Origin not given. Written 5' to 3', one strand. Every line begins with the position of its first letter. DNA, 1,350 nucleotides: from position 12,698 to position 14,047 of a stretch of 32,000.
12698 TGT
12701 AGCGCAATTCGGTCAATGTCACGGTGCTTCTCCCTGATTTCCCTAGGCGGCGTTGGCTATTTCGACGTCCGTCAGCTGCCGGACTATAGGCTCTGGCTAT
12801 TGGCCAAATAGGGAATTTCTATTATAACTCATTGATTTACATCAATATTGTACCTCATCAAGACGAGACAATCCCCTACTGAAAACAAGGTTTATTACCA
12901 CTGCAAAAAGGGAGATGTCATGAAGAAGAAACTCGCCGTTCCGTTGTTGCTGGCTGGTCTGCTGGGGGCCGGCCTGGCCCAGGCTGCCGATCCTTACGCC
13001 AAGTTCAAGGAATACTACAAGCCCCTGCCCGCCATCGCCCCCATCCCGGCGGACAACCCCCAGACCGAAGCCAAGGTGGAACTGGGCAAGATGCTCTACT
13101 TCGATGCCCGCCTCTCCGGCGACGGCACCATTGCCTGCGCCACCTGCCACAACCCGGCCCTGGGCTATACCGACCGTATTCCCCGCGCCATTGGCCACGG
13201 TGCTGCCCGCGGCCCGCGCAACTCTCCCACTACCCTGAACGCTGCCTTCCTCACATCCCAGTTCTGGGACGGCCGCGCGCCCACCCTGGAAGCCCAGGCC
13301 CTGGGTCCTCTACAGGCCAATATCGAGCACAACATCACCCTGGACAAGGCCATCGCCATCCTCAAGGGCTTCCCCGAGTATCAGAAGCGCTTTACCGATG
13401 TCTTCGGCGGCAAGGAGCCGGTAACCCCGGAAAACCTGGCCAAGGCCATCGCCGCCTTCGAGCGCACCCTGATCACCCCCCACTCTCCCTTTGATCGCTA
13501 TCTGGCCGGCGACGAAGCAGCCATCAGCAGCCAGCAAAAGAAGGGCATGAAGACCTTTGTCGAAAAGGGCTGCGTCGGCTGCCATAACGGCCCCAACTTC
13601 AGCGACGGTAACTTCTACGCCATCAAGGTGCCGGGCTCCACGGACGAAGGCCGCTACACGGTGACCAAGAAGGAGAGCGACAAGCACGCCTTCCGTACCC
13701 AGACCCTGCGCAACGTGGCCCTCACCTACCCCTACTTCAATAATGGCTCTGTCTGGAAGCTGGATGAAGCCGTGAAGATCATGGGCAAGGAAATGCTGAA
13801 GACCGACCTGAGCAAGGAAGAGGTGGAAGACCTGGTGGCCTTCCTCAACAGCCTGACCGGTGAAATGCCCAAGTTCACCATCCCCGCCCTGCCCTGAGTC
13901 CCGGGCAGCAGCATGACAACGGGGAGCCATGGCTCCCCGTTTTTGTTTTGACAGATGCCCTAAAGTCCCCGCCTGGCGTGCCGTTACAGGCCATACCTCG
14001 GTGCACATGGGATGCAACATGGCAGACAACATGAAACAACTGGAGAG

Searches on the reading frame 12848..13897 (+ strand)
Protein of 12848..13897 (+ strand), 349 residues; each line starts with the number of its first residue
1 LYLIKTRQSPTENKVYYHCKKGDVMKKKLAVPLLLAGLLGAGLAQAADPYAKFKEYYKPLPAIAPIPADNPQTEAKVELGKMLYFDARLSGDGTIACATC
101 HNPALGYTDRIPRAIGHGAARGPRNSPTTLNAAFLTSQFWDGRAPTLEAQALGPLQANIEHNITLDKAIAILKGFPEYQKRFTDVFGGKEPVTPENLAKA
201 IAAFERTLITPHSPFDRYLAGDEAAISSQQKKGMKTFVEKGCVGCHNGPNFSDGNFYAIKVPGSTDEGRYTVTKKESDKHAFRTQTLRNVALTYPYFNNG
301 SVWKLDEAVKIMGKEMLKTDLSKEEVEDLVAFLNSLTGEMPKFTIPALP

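Call 9: search_protein_families(library=pfam, proteins=[window:12848-13897:+], max_evalue=0.01)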
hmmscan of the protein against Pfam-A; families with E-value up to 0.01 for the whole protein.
window:12848-13897:+ (349 aa): 4 families
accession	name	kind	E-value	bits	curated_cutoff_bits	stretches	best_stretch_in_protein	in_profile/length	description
PF03150.19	CCP_MauG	-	5.8e-57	192.9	25.6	1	74-223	1-148/149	Di-haem cytochrome c peroxidase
PF00034.26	Cytochrom_C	-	1.7e-07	32.9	21.3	1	231-336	2-89/90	Cytochrome c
PF13442.11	Cytochrome_CBB3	-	0.002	18.9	27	0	232-333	5-68/68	Cytochrome C oxidase, cbb3-type, subunit III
PF09699.15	Paired_CXXCH_1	-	0.0044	17.1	20.6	0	228-247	18-37/41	Doubled CXXCH motif (Paired_CXXCH_1)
